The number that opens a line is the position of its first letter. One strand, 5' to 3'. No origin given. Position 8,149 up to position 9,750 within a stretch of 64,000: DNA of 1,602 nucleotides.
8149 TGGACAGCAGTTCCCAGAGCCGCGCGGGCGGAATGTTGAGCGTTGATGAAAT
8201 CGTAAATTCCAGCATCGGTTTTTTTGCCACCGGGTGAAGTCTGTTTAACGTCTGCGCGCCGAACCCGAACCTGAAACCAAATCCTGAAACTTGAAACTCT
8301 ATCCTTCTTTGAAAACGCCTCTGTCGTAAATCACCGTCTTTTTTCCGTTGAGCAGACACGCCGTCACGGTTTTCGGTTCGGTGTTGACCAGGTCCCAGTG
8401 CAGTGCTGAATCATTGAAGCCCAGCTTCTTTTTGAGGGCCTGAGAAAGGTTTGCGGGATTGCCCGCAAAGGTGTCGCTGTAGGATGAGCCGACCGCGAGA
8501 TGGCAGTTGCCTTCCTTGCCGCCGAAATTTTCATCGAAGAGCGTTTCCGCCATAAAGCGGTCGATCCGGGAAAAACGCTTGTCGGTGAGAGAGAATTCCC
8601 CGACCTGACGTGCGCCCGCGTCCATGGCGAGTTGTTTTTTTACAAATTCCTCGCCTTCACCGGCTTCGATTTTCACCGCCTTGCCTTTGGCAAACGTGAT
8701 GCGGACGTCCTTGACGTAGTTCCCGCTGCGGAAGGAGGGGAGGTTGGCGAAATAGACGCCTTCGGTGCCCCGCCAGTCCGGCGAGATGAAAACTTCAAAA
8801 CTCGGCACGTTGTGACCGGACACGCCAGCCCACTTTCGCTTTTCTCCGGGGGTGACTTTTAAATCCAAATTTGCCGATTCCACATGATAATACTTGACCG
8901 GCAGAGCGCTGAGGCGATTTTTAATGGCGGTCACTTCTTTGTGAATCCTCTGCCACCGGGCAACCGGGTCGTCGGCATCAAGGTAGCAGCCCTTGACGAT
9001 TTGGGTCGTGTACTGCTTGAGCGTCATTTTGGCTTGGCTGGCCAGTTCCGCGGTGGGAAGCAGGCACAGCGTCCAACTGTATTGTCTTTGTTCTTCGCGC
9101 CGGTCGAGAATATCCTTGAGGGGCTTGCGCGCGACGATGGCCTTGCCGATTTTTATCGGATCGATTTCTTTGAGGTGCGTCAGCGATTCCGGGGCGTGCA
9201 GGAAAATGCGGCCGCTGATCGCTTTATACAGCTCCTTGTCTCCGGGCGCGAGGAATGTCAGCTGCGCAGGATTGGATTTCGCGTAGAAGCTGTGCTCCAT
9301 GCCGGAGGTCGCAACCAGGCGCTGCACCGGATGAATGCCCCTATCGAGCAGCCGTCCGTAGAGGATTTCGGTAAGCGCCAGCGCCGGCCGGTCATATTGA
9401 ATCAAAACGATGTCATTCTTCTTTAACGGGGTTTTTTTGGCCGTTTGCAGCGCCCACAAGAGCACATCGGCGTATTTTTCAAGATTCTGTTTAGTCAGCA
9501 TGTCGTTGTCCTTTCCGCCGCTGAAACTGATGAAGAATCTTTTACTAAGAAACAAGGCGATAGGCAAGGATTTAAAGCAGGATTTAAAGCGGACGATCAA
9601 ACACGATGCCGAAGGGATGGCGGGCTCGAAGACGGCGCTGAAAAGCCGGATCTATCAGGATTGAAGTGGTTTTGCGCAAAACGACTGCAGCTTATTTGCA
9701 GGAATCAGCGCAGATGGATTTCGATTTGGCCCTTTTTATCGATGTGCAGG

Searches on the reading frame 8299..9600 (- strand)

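Call 46: search_protein_families(library=pfam, max_evalue=0.00001, proteins=[window:8299-9600:-])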
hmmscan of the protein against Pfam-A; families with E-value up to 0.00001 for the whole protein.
window:8299-9600:- (433 aa): 1 family
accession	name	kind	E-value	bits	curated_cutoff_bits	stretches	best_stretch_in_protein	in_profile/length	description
PF02073.20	Peptidase_M29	-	2.4e-105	353.1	27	1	37-430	2-406/406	Thermophilic metalloprotease (M29)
